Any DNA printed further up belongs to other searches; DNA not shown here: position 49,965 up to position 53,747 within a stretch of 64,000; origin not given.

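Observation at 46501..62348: A 16-kb sigma54-driven unit that interleaves a Qmo/Hdr-like membrane redox complex with receiver domains in three proteins and two kinases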

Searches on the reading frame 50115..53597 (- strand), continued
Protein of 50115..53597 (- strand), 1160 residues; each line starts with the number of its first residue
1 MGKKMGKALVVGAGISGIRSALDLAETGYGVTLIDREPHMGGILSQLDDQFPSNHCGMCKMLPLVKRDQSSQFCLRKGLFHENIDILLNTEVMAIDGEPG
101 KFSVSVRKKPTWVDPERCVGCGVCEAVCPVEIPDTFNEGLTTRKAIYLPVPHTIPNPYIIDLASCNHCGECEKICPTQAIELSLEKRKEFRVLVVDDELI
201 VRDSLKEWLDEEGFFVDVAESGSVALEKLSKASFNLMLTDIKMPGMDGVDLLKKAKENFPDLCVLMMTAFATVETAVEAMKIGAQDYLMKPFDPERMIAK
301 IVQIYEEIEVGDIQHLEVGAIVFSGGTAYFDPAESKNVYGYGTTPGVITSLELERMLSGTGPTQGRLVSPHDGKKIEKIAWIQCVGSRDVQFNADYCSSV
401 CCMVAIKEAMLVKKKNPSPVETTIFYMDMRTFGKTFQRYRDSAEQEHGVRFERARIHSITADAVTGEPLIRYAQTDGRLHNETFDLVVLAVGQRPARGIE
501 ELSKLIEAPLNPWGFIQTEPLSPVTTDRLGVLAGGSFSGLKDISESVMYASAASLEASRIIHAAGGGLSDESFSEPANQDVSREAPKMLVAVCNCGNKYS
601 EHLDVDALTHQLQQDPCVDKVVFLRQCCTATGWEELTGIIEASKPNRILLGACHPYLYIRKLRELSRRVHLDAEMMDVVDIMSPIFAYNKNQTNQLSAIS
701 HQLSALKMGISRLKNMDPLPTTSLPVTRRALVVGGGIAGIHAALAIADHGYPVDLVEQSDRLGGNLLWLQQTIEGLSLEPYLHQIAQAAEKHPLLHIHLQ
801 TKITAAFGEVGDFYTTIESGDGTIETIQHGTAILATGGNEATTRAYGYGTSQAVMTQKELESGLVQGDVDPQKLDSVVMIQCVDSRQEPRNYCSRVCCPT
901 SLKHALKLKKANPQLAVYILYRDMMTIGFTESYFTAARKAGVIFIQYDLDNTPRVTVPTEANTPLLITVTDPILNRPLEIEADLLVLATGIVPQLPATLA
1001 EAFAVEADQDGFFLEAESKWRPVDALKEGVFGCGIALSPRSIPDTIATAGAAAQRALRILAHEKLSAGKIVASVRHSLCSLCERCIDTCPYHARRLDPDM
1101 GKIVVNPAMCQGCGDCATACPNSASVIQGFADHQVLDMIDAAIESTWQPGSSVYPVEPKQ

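Call 79: find_encoding_contigs(protein=P0131, flank=10000, max_places=3)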
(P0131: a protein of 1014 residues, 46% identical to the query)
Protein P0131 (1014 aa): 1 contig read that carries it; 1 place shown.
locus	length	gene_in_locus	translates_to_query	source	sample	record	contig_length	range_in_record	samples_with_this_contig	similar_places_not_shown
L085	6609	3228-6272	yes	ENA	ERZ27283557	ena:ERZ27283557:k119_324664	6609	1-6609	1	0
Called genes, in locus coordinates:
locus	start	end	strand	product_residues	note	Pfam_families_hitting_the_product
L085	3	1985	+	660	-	?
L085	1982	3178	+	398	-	PF00072:Response_reg, PF02518:HATPase_c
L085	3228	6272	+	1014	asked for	PF01266:DAO (weak), PF13450:NAD_binding_8 (weak), PF00037:Fer4, PF00890:FAD_binding_2, PF12831:FAD_oxidored, PF13450:NAD_binding_8, PF12838:Fer4_7, PF14697:Fer4_21, +19 more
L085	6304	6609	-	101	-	?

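Call 80: find_encoding_contigs(protein=P0134, flank=10000, max_places=2)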
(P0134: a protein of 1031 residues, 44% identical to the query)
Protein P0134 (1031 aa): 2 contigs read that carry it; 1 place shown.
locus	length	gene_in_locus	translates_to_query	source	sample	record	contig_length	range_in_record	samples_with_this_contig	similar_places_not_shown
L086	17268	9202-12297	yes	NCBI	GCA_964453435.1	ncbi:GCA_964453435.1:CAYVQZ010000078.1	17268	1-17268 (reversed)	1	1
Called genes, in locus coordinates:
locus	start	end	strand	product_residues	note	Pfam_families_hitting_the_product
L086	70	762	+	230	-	-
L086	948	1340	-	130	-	PF00072:Response_reg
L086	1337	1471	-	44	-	-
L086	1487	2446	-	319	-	PF02579:Nitro_FeMo-Co (faint), PF08901:DUF1847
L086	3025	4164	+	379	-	PF12838:Fer4_7 (weak), PF13183:Fer4_8, PF13187:Fer4_9, PF13237:Fer4_10 (weak), PF13534:Fer4_17, PF02754:CCG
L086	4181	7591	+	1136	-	PF12831:FAD_oxidored (weak), PF14691:Fer4_20, PF07992:Pyr_redox_2, PF13450:NAD_binding_8, PF13738:Pyr_redox_3 (weak), PF13237:Fer4_10, PF14697:Fer4_21, PF12838:Fer4_7, +10 more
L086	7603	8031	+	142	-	PF02662:FlpD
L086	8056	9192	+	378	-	PF13237:Fer4_10 (faint), PF13183:Fer4_8 (weak)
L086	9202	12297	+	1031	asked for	PF00070:Pyr_redox (faint), PF00890:FAD_binding_2 (faint), PF01134:GIDA (faint), PF01262:AlaDh_PNT_C (faint), PF13187:Fer4_9 (weak), PF07992:Pyr_redox_2, PF12831:FAD_oxidored, PF13450:NAD_binding_8 (weak), +11 more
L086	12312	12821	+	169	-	PF13237:Fer4_10 (weak), PF13183:Fer4_8, PF13187:Fer4_9, PF13534:Fer4_17 (weak)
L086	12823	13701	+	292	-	PF02754:CCG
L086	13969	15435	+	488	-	PF08448:PAS_4, PF13188:PAS_8 (faint), PF13426:PAS_9 (weak), PF08448:PAS_4, PF13426:PAS_9 (weak), PF02518:HATPase_c, PF14501:HATPase_c_5 (weak)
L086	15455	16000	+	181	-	PF00072:Response_reg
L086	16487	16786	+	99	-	PF18765:Polbeta, PF01909:NTP_transf_2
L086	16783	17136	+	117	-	PF01934:HepT-like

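Call 81: find_encoding_contigs(protein=P0137, flank=10000, max_places=2)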
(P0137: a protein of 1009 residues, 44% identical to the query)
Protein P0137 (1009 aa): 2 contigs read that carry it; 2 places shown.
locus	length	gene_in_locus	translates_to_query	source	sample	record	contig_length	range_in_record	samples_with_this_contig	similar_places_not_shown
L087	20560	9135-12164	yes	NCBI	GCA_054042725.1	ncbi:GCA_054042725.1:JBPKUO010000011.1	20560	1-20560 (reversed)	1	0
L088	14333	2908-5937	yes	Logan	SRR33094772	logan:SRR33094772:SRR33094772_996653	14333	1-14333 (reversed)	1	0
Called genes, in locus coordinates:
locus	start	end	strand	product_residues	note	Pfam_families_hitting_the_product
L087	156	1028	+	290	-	PF02163:Peptidase_M50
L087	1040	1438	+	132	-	PF21758:LpdD_chaperone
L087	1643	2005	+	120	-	PF13384:HTH_23, PF13518:HTH_28 (weak), PF13551:HTH_29, PF06056:Terminase_5 (weak), PF13565:HTH_32 (weak)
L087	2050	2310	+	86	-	-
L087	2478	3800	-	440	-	-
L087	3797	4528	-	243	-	PF17131:TP_0789-like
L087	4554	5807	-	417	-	PF12704:MacB_PCD, PF02687:FtsX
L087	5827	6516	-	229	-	PF02463:SMC_N (weak), PF00005:ABC_tran, PF13304:AAA_21 (faint)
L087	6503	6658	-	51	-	-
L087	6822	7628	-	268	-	PF01875:Memo, PF02900:LigB (weak)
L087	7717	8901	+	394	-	PF13439:Glyco_transf_4, PF13579:Glyco_trans_4_4 (weak), PF00534:Glycos_transf_1, PF13692:Glyco_trans_1_4, PF13524:Glyco_trans_1_2 (weak)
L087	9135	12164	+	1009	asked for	PF00890:FAD_binding_2 (weak), PF12831:FAD_oxidored (weak), PF12838:Fer4_7, PF13183:Fer4_8 (weak), PF13187:Fer4_9, PF14697:Fer4_21 (weak), PF25160:LdpA_Fe-S-bd (weak), PF07992:Pyr_redox_2, +16 more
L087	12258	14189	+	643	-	PF02310:B12-binding (weak), PF04055:Radical_SAM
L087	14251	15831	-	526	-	PF11853:DUF3373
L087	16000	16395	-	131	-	PF13442:Cytochrome_CBB3, PF00034:Cytochrom_C (faint)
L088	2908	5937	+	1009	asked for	PF00890:FAD_binding_2 (weak), PF12831:FAD_oxidored (weak), PF12838:Fer4_7, PF13183:Fer4_8 (weak), PF13187:Fer4_9, PF14697:Fer4_21 (weak), PF25160:LdpA_Fe-S-bd (weak), PF07992:Pyr_redox_2, +16 more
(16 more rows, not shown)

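Call 82: find_encoding_contigs(protein=P0124, flank=10000, max_places=2)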
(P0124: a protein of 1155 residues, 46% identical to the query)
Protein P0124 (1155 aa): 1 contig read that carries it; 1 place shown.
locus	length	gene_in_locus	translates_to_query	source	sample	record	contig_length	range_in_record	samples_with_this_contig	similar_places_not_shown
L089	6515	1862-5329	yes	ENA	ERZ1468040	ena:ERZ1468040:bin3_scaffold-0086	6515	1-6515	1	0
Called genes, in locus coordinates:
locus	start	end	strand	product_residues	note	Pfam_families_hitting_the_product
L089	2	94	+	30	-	?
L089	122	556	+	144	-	PF02662:FlpD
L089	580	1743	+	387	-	PF04432:FrhB_FdhB_C (weak), PF13183:Fer4_8 (faint)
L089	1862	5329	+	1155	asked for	PF00890:FAD_binding_2 (weak), PF12831:FAD_oxidored, PF12838:Fer4_7, PF13187:Fer4_9, PF07992:Pyr_redox_2, PF13450:NAD_binding_8, PF12838:Fer4_7, PF13237:Fer4_10, +20 more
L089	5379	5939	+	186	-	PF13183:Fer4_8, PF13237:Fer4_10 (faint), PF12838:Fer4_7 (faint), PF13187:Fer4_9, PF13534:Fer4_17 (weak)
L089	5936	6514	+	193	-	?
